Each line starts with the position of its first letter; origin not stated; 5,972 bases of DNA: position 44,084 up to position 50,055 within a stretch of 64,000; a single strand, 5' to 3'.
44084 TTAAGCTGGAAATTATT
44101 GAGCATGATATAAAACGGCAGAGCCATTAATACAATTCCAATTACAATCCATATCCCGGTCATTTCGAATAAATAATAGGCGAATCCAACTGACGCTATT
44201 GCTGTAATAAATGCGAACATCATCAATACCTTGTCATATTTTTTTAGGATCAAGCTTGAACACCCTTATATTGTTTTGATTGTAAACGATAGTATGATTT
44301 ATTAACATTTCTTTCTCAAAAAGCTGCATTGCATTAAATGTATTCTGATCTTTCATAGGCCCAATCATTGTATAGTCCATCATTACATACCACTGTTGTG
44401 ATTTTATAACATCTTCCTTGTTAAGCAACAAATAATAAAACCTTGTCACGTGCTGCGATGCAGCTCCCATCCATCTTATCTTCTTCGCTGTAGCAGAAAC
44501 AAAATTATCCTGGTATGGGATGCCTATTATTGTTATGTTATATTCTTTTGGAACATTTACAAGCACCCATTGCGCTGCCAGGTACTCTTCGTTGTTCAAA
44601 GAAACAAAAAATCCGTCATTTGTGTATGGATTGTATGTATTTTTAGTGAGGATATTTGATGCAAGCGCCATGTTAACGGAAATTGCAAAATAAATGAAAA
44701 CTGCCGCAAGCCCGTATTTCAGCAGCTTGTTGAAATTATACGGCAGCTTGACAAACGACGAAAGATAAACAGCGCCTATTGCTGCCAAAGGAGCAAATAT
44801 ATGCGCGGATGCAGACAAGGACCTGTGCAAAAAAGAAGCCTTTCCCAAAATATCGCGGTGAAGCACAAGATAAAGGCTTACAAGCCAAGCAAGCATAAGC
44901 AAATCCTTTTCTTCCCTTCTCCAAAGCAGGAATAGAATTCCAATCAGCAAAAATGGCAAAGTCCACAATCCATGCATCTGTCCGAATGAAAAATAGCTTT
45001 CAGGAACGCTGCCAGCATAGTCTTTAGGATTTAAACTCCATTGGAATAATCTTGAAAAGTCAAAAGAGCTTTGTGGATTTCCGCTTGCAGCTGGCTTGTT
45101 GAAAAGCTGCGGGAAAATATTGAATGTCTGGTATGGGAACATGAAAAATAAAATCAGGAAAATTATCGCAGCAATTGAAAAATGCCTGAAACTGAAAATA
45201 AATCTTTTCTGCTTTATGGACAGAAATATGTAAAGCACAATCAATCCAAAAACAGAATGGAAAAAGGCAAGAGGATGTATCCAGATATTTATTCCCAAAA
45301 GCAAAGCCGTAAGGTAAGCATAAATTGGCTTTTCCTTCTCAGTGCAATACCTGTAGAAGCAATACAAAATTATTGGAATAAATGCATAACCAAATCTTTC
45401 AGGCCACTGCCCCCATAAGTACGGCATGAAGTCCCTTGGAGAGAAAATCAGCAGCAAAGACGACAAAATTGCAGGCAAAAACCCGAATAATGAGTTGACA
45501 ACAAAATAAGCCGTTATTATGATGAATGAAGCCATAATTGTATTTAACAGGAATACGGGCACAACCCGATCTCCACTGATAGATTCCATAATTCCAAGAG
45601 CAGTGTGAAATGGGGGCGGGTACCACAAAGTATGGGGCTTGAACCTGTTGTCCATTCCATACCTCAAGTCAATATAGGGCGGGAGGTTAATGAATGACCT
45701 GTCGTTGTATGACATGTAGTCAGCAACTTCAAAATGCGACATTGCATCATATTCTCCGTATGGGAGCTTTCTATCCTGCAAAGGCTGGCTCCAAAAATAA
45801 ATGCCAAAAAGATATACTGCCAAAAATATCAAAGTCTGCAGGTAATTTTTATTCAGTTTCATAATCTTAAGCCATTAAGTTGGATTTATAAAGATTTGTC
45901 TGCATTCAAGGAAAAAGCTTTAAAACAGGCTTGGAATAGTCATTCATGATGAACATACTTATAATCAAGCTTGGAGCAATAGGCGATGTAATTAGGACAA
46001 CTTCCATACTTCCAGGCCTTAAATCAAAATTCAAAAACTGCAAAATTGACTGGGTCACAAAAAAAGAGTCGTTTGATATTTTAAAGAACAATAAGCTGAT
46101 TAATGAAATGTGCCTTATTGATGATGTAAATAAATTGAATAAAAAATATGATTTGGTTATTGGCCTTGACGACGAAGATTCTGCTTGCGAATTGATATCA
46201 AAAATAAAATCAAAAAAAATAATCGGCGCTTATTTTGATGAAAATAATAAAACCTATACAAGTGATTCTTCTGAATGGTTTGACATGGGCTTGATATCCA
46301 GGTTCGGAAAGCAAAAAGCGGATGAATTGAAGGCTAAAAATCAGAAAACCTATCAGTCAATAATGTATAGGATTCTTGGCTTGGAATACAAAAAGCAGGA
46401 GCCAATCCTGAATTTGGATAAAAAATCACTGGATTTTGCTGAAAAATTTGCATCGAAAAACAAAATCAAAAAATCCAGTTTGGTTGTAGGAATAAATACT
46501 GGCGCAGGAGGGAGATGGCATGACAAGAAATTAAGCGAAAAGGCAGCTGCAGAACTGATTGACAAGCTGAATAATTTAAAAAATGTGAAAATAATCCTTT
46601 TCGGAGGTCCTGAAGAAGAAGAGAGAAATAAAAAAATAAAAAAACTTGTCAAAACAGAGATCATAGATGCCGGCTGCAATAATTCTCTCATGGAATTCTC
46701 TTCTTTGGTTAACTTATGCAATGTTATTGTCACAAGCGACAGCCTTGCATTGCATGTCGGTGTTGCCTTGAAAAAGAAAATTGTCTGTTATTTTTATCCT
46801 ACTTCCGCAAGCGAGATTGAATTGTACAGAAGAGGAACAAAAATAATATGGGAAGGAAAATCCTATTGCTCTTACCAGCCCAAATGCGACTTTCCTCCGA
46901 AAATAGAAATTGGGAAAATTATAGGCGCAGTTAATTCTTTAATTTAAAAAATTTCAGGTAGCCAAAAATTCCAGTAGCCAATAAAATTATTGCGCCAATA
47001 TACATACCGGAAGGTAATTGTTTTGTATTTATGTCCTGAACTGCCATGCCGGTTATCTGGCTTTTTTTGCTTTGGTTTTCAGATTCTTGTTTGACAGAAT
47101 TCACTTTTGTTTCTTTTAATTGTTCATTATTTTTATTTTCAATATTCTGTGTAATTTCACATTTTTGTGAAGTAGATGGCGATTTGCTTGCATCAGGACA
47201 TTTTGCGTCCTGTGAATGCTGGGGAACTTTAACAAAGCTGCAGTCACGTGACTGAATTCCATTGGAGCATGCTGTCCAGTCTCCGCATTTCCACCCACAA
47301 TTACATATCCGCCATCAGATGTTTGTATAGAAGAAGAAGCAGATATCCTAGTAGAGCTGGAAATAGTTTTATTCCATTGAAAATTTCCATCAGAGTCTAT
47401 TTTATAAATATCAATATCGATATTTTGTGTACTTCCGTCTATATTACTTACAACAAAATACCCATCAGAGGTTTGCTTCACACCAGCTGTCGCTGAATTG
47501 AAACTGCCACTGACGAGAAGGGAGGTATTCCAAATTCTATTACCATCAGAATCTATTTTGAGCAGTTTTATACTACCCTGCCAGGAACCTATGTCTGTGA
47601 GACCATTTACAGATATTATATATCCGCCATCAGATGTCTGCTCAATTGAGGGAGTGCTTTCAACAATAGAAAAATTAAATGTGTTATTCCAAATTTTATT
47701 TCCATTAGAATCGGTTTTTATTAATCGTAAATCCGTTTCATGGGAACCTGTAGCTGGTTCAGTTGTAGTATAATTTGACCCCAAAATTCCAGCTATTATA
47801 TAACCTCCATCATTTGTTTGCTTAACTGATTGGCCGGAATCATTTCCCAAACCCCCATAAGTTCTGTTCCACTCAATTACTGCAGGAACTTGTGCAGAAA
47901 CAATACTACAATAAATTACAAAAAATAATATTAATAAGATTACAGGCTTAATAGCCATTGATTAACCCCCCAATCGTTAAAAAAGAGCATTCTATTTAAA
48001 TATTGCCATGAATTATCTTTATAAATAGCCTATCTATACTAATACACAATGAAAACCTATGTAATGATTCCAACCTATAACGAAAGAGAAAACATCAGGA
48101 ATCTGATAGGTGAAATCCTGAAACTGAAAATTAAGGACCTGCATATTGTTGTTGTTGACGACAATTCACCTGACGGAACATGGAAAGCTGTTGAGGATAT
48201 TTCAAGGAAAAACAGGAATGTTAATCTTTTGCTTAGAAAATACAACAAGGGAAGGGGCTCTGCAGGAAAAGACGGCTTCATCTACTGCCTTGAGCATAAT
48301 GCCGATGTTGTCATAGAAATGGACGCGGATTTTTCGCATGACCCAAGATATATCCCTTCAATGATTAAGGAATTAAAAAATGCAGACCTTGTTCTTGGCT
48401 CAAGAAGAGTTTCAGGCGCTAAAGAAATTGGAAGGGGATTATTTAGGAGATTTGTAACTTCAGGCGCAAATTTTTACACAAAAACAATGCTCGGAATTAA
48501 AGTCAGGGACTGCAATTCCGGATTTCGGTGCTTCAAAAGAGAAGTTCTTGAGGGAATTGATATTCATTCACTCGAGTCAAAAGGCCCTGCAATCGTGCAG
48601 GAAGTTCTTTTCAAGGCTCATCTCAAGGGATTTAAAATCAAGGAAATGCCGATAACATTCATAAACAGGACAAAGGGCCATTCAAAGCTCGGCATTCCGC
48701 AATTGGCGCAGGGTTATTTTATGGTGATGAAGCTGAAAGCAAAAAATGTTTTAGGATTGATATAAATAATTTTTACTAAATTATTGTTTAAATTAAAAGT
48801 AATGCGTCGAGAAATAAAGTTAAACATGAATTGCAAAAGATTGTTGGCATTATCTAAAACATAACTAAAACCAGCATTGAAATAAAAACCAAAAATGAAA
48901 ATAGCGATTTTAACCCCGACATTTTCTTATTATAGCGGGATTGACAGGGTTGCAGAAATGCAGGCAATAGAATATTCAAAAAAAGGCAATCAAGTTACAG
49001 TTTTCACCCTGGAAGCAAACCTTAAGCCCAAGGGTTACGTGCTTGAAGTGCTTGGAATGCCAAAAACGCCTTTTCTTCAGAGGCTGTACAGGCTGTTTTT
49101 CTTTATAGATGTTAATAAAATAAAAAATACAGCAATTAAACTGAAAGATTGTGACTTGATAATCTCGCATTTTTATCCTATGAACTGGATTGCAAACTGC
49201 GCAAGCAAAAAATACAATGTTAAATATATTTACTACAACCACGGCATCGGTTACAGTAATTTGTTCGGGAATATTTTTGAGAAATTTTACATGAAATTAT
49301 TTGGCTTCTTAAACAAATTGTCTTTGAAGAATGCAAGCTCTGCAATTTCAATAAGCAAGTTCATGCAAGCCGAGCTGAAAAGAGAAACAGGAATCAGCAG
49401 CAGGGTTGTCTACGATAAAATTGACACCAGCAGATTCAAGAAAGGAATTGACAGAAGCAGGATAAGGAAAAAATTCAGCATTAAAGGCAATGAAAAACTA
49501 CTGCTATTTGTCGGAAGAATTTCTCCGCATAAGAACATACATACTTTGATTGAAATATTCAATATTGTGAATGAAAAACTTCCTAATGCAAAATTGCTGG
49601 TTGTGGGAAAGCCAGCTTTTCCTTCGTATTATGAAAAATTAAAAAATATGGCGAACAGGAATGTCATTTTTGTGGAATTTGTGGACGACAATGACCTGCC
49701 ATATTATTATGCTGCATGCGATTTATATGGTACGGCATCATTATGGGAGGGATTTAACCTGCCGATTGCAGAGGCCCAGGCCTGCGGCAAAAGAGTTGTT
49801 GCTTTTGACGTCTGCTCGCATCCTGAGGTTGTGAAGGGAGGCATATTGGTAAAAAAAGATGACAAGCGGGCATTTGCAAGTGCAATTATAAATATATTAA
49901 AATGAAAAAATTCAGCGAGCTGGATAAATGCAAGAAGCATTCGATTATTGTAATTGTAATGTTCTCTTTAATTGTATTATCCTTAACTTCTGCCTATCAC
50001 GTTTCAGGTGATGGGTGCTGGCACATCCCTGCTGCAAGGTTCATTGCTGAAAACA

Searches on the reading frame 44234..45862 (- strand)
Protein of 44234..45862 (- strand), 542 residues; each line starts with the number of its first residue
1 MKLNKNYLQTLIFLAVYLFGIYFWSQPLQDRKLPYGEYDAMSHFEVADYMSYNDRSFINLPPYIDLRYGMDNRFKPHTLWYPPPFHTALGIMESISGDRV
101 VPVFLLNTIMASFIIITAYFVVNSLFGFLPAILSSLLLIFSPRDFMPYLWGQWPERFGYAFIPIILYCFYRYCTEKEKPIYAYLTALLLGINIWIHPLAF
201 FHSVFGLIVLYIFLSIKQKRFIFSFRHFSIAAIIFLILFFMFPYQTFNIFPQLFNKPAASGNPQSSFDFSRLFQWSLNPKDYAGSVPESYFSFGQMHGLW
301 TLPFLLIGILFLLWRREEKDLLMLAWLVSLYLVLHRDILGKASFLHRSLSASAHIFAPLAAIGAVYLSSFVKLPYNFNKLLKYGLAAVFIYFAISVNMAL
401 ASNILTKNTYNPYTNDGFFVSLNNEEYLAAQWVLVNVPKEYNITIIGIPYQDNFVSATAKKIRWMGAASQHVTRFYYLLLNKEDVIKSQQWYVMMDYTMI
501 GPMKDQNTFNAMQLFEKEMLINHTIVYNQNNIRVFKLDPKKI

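Call 9: search_protein_families(library=pfam, proteins=[window:44234-45862:-])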
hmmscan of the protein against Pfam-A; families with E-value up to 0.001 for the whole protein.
window:44234-45862:- (542 aa): 2 families
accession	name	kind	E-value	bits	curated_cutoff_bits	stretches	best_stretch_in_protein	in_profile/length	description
PF20176.3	DUF6541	-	3.7e-10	39.2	29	1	12-335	97-410/646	Family of unknown function (DUF6541)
PF13231.12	PMT_2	-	1.7e-06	28.8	26.1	1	83-240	4-155/160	Dolichyl-phosphate-mannose-protein mannosyltransferase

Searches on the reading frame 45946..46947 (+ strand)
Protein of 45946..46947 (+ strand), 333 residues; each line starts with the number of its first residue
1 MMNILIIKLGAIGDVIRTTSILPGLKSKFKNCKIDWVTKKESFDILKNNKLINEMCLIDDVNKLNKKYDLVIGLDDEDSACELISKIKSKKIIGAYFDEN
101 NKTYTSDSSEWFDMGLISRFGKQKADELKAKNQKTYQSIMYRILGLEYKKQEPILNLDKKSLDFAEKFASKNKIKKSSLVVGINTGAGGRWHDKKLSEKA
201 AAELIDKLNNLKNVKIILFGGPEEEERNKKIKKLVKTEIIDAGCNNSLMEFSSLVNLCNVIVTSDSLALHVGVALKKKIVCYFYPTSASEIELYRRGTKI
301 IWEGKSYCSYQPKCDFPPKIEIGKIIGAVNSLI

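Call 9: search_protein_families(library=pfam, proteins=[window:45946-46947:+])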
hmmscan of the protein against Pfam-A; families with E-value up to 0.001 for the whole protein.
window:45946-46947:+ (333 aa): 1 family
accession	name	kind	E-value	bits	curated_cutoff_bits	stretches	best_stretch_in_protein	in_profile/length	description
PF01075.23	Glyco_transf_9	-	1.9e-16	60.6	22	1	67-309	12-234/247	Glycosyltransferase family 9 (heptosyltransferase)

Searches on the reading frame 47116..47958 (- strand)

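Call 9: search_protein_families(library=pfam, proteins=[window:47116-47958:-])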
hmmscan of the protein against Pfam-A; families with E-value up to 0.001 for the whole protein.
window:47116-47958:- (280 aa): 1 family
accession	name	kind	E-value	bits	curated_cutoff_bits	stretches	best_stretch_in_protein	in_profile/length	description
PF13360.13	PQQ_2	-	0.00039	20.6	27.6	1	83-223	9-125/233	Outer membrane protein assembly factor BamB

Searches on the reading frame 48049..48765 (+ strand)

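Call 9: search_protein_families(library=pfam, proteins=[window:48049-48765:+])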
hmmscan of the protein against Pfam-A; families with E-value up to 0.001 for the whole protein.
window:48049-48765:+ (238 aa): 3 families
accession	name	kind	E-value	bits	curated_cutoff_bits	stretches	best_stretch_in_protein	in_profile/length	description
PF00535.33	Glycos_transf_2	-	2.2e-27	96.5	23.3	1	5-168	2-165/168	Glycosyl transferase family 2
PF13641.12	Glyco_tranf_2_3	-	1.6e-06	28.8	27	1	3-109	3-111/230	Glycosyltransferase like family 2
PF13506.12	Glyco_transf_21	-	0.00064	19.7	21.7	0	84-168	30-115/174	Glycosyl transferase family 21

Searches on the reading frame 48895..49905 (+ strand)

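Call 22: search_protein_families(library=pfam, proteins=[window:48895-49905:+])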
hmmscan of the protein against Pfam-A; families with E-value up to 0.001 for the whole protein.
window:48895-49905:+ (336 aa): 4 families
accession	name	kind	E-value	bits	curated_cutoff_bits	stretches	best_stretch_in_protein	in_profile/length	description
PF00534.26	Glycos_transf_1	-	1.3e-32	113.1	26.4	1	186-336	1-157/172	Glycosyl transferases group 1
PF13692.12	Glyco_trans_1_4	-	3.2e-29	102.4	27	1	201-336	2-141/142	Glycosyl transferases group 1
PF13439.12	Glyco_transf_4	-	3.9e-16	60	28.5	1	14-180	2-170/170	Glycosyltransferase Family 4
PF13579.12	Glyco_trans_4_4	-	9.8e-06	26.4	29.7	1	14-170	1-151/158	Glycosyl transferase 4-like domain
